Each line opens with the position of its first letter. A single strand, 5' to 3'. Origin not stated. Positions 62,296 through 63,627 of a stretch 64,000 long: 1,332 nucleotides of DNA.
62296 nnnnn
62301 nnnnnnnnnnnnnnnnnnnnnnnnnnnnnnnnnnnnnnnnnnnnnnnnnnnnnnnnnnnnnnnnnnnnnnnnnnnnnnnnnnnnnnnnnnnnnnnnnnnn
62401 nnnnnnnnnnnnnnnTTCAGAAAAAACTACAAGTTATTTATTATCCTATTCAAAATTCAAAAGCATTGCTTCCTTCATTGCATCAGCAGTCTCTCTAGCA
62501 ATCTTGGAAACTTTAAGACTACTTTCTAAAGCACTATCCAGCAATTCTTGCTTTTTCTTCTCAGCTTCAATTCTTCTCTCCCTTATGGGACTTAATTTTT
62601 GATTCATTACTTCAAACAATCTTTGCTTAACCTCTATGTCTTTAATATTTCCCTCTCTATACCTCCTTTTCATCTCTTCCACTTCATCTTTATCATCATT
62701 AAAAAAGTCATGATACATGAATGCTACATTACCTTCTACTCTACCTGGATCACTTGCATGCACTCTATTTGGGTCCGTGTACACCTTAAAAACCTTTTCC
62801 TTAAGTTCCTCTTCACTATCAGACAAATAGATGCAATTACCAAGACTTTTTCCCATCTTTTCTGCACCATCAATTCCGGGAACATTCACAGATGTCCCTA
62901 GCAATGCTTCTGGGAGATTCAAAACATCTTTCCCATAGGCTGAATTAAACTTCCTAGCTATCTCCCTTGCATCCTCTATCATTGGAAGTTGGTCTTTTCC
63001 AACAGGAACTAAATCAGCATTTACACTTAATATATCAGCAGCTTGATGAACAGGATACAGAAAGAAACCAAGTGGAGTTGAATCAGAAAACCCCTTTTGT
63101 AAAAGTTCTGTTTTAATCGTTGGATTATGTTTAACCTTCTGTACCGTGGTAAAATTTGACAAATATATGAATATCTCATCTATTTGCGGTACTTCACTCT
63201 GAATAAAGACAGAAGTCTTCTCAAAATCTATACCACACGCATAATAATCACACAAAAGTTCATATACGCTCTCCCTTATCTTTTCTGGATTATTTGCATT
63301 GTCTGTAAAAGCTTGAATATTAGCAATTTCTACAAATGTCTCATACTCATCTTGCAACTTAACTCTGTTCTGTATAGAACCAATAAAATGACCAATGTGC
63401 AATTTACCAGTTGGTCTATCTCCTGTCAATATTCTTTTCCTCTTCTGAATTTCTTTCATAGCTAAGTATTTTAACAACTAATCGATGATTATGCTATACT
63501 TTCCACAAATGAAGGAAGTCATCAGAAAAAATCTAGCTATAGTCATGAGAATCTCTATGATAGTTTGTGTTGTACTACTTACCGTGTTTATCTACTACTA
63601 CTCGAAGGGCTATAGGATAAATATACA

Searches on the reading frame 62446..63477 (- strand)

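Call 85: search_protein_families(library=pfam, proteins=[window:62446-63477:-], max_evalue=0.001)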
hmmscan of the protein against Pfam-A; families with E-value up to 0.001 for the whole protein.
window:62446-63477:- (343 aa): 1 family
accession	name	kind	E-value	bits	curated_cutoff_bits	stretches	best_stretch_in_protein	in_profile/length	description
PF00579.31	tRNA-synt_1b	-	3.1e-59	201.1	21.1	1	12-295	4-291/292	tRNA synthetases class I (W and Y)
